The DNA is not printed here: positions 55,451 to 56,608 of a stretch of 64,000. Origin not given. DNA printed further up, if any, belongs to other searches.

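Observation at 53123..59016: FAAL / CMAS-type methyltransferase / ACP / di-iron desaturase-like / KAS operon: candidate ACP-tethered lipid-tailoring pathway under a MerR regulator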

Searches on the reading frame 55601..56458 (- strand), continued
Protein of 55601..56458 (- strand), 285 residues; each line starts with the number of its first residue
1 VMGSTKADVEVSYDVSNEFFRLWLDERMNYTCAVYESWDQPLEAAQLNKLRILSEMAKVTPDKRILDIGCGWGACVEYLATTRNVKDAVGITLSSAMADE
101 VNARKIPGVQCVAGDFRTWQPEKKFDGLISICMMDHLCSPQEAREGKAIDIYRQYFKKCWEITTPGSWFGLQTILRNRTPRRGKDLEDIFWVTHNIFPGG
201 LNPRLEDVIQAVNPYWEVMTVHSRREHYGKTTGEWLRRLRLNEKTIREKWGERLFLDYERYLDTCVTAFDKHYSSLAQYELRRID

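Call 49: search_solved_structures(query=A4, max_evalue=1e-15, show_alignments=5)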
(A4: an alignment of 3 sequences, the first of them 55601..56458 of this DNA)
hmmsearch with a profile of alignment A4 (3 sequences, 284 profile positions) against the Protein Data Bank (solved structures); distinct sequences matched with E-value up to 1e-15: 10.
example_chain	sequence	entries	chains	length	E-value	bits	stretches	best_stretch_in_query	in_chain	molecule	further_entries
7l9u_A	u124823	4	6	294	2.6e-32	115.5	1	7-281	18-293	S-adenosylmethionine-dependent methyltransferase UmaA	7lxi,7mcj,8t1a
5z9o_A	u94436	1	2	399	1.7e-30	109.5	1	5-140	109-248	Cyclopropane-fatty-acyl-phospholipid synthase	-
1kpi_A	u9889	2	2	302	2.6e-30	108.9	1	7-280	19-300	CYCLOPROPANE-FATTY-ACYL-PHOSPHOLIPID SYNTHASE 2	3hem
7qos_A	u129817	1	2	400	3.3e-29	105.3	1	6-268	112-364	Cyclopropane-fatty-acyl-phospholipid synthase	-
1tpy_A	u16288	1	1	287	1.4e-27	100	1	6-280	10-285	methoxy mycolic acid synthase 2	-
6bqc_A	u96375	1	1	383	1.7e-27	99.6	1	11-270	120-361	Cyclopropane-fatty-acyl-phospholipid synthase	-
1l1e_A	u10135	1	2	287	2.4e-27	99.2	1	7-281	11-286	mycolic acid synthase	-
8raq_A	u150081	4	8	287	2.6e-25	92.5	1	6-280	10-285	Mycolic acid methyltransferase MmaA1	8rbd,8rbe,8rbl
1kp9_A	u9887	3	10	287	8.2e-25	90.8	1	6-279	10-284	CYCLOPROPANE-FATTY-ACYL-PHOSPHOLIPID SYNTHASE 1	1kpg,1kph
2fk7_A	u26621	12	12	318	2.5e-22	82.7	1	6-269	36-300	methoxy mycolic acid synthase 4 | Hydroxymycolate synthase MmaA4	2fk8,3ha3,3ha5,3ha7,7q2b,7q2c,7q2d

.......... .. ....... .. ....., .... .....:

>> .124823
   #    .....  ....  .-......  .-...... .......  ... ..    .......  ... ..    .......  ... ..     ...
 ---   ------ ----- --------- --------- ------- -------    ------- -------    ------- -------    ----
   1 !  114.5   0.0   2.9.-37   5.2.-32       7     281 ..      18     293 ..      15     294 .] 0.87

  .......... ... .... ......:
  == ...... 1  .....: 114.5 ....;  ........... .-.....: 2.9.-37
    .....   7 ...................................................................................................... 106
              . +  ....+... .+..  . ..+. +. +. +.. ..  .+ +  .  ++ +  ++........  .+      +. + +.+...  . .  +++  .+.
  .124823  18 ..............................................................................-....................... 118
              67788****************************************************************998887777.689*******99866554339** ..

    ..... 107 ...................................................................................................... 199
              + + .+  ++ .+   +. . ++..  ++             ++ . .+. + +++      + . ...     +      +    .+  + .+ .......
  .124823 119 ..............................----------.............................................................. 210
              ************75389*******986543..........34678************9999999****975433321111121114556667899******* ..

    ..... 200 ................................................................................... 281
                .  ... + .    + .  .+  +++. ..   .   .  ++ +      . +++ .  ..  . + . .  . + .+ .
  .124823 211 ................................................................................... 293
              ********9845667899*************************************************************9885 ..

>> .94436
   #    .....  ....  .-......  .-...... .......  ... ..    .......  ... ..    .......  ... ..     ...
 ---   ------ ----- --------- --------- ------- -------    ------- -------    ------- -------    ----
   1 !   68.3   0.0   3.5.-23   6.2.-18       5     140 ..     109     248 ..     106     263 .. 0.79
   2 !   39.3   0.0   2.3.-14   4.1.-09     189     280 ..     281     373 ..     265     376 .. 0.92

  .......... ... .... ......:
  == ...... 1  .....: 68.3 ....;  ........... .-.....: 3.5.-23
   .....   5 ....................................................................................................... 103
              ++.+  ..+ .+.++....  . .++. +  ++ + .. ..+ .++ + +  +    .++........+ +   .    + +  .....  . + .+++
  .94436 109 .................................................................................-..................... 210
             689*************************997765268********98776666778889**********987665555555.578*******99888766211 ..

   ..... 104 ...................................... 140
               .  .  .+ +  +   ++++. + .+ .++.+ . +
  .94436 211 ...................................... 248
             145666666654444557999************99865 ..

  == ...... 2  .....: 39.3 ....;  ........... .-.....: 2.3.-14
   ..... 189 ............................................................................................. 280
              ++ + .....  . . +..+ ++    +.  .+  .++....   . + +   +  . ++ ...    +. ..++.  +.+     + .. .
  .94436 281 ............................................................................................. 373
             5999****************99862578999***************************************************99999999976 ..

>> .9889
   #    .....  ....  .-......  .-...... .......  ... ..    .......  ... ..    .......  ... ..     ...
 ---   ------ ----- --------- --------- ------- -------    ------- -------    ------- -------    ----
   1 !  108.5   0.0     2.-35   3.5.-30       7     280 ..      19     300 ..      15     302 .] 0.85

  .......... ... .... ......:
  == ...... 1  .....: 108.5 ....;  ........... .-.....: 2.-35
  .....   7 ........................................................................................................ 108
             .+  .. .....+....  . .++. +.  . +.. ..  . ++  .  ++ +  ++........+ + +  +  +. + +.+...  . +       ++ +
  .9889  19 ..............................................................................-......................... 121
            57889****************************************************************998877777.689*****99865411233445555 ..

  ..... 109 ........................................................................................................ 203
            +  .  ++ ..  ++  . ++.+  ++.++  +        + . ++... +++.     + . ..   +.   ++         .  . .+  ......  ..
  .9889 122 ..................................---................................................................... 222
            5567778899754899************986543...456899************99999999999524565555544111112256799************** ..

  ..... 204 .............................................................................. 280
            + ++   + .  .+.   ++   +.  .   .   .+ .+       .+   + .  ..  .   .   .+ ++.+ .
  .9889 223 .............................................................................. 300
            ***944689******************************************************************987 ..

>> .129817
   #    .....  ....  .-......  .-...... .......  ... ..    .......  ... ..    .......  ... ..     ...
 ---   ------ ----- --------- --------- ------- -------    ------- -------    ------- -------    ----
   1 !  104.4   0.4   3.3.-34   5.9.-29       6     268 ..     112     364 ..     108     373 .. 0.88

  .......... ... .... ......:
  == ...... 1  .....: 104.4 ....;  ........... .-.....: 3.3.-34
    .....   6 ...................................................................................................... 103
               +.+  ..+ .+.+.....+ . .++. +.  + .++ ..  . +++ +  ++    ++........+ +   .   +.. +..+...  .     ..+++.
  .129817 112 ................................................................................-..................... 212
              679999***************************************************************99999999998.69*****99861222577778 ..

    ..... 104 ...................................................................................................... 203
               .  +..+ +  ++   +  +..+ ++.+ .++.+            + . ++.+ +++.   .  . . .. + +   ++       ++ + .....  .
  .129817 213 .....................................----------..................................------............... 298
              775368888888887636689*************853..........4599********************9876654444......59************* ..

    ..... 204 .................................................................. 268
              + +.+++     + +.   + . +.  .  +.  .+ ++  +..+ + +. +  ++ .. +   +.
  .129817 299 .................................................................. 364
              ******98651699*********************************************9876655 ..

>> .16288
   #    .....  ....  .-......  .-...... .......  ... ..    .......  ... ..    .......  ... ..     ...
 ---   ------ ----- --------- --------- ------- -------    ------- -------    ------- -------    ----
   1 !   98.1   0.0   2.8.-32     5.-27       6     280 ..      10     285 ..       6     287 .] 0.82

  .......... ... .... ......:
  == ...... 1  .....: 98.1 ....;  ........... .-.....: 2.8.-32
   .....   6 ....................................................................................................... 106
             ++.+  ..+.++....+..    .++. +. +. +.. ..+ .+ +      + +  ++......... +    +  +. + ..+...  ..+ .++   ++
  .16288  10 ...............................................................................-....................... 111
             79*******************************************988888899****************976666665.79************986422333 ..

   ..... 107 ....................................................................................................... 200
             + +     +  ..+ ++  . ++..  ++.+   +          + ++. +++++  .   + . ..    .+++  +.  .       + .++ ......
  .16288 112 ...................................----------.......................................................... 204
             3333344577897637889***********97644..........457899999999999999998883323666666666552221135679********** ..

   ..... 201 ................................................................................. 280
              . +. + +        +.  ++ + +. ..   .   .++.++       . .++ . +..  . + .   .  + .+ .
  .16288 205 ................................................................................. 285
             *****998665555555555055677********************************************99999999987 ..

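Call 59: search_protein_families(library=pfam, proteins=[L071:7493-8452:-, L071:9863-11329:+, L071:11379-13424:+, L071:13492-14562:+, L071:14587-16068:+, L071:2637-6131:+, L087:9949-12633:+, L087:5573-8719:-, L071:1772-2743:+], max_evalue=0.00001)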
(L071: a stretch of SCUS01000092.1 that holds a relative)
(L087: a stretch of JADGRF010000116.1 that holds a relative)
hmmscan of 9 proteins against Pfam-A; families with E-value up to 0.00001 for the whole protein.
L071:7493-8452:- (319 aa): 0 families

L071:9863-11329:+ (488 aa): 0 families

L071:11379-13424:+ (681 aa): 13 families
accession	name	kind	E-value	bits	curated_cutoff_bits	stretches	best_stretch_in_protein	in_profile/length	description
PF00515.34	TPR_1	-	1.5e-21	75.7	27.8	0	556-586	1-31/34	Tetratricopeptide repeat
PF07719.23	TPR_2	-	8.6e-21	72.7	27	0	601-634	1-34/34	Tetratricopeptide repeat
PF13414.12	TPR_11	-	5.2e-17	61.7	26.8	0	608-649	1-42/42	TPR repeat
PF13181.12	TPR_8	-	1.1e-12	47.5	25.7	0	490-516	7-33/34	Tetratricopeptide repeat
PF13431.12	TPR_17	-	2.2e-12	46.6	24.4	0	549-576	6-33/34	Tetratricopeptide repeat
PF13432.12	TPR_16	-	2.4e-12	47.5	32.7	1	568-634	9-64/65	Tetratricopeptide repeat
PF13176.12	TPR_7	-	6.1e-12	45.1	27.9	0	490-517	5-34/36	Tetratricopeptide repeat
PF13424.12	TPR_12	-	2.2e-08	34.6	30.1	0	556-628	3-72/77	Tetratricopeptide repeat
PF14559.12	TPR_19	-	6.5e-08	33.2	25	0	613-669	3-59/68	Tetratricopeptide repeat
PF13174.12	TPR_6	-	1.2e-06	29.2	26.3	0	490-517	6-33/33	Tetratricopeptide repeat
PF24575.1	TPR_Slam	-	1.4e-06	29.1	35.2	0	604-645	50-91/104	Surface lipoprotein assembly modifier, N-terminal TPR repeats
PF13428.12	TPR_14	-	3.7e-06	27.5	23.5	0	602-643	2-43/44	Tetratricopeptide repeat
PF14561.12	TPR_20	-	6.2e-06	26.9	25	1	538-629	4-86/90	Tetratricopeptide repeat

L071:13492-14562:+ (356 aa): 0 families

L071:14587-16068:+ (493 aa): 0 families

L071:2637-6131:+ (1164 aa): 1 family
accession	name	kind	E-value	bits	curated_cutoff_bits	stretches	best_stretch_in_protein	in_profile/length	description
PF20005.5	fvmX7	-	2.9e-22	79.7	24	1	194-442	147-384/421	FtsH ternary system domain X7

L087:9949-12633:+ (894 aa): 2 families
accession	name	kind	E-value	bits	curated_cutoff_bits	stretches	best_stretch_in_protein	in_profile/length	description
PF00330.25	Aconitase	-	3.7e-170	567.3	28.7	1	71-565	4-463/463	Aconitase family (aconitate hydratase)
PF00694.25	Aconitase_C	-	1.1e-43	149.2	22.8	1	695-822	2-129/131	Aconitase C-terminal domain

L087:5573-8719:- (1048 aa): 4 families
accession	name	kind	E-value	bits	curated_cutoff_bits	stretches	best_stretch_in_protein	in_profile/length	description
PF00884.28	Sulfatase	-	3.9e-37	128.6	25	1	307-567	2-301/301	Sulfatase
PF13646.12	HEAT_2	-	8.9e-27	93.6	27.7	3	719-801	2-85/88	HEAT repeats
PF03130.22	HEAT_PBS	-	5.2e-17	60.8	20.9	0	796-819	2-25/27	PBS lyase HEAT-like repeat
PF16347.10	SGSH_C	-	7.2e-07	29.9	29.3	1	521-638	5-133/154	N-sulphoglucosamine sulphohydrolase, C-terminal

L071:1772-2743:+ (323 aa): 1 family
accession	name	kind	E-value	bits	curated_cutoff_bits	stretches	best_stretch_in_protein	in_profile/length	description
PF12784.13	PDDEXK_2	-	2.1e-41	142.6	27.4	1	14-243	1-226/229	PD-(D/E)XK nuclease family transposase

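Call 81: search_protein_families(library=ncbifam, proteins=[L066:14883-16115:+, L066:16121-17047:+, L057:13300-14493:+], max_evalue=0.00001)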
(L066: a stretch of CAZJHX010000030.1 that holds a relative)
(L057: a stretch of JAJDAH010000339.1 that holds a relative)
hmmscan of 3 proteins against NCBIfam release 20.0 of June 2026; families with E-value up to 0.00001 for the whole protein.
L066:14883-16115:+ (410 aa): 11 families
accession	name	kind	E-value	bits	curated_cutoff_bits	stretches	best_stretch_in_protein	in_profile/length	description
TIGR00858.1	bioF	equivalog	3.1e-99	332.1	426.45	1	44-399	11-363/365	8-amino-7-oxononanoate synthase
NF047600.1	SerpalmtaseCFB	equivalog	1.4e-93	313.7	640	1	23-407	13-392/395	serine palmitoyltransferase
NF005394.0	PRK06939.1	equivalog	1.1e-91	307.5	460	1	20-401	8-388/397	glycine C-acetyltransferase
TIGR01825.1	gly_Cac_T_rel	subfamily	1.6e-88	297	535.4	1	41-398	20-373/385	BioF/Kbl family PLP-dependent acyltransferase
NF047599.1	SerpalmtaseBetaP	equivalog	1.8e-84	283.7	500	1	18-404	7-390/394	serine palmitoyltransferase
TIGR01822.1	2am3keto_CoA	equivalog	8.3e-75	252.1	493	1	47-397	31-380/393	glycine C-acetyltransferase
TIGR01821.1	5aminolev_synth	equivalog_domain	3.9e-69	233.5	338.55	1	52-407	43-397/402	5-aminolevulinate synthase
NF047603.1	SerpalmtaseAlphaP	equivalog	4e-62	210.1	670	1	21-395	11-384/399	serine palmitoyltransferase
NF005526.0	PRK07179.1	equivalog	8.6e-51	172.8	428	1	53-403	53-395/407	alpha-hydroxyketone-type quorum-sensing autoinducer synthase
NF005697.0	PRK07505.1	subfamily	2.8e-39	134.9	342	1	41-407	35-402/405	hypothetical protein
NF004608.1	PRK05937.1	equivalog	1.9e-28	99.3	399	1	57-295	5-249/366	8-amino-7-oxononanoate synthase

L066:16121-17047:+ (308 aa): 3 families
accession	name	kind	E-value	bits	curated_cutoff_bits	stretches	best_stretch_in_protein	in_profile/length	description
NF004309.0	PRK05704.1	equivalog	1e-09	38.3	449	1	236-288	352-404/408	2-oxoglutarate dehydrogenase complex dihydrolipoyllysine-residue succinyltransferase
TIGR01347.1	sucB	equivalog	3.7e-07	29.7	378.65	1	236-288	348-400/404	dihydrolipoyllysine-residue succinyltransferase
NF011416.0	PRK14843.1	equivalog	8.1e-06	24.9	429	0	207-285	266-342/347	dihydrolipoamide acetyltransferase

L057:13300-14493:+ (397 aa): 11 families
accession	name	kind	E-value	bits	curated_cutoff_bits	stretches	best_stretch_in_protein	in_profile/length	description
TIGR00858.1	bioF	equivalog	1.7e-100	336.3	426.45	1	29-384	12-364/365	8-amino-7-oxononanoate synthase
NF047600.1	SerpalmtaseCFB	equivalog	2.3e-89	299.8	640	1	12-391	18-392/395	serine palmitoyltransferase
NF005394.0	PRK06939.1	equivalog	2.5e-88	296.5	460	1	3-385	7-388/397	glycine C-acetyltransferase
TIGR01825.1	gly_Cac_T_rel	subfamily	6.1e-88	295.1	535.4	1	26-382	21-373/385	BioF/Kbl family PLP-dependent acyltransferase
NF047599.1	SerpalmtaseBetaP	equivalog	5.8e-83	278.7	500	1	24-387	29-389/394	serine palmitoyltransferase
TIGR01821.1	5aminolev_synth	equivalog_domain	1.9e-73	247.7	338.55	1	32-391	39-397/402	5-aminolevulinate synthase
TIGR01822.1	2am3keto_CoA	equivalog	8.3e-72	242.3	493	1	6-382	6-381/393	glycine C-acetyltransferase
NF047603.1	SerpalmtaseAlphaP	equivalog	4e-66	223.3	670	1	14-380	20-385/399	serine palmitoyltransferase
NF005526.0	PRK07179.1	equivalog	2.1e-47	161.6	428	1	39-389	55-397/407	alpha-hydroxyketone-type quorum-sensing autoinducer synthase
NF005697.0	PRK07505.1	subfamily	8.9e-38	129.9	342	1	8-390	20-401/405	hypothetical protein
NF004608.1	PRK05937.1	equivalog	4.5e-30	104.7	399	1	72-302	43-271/366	8-amino-7-oxononanoate synthase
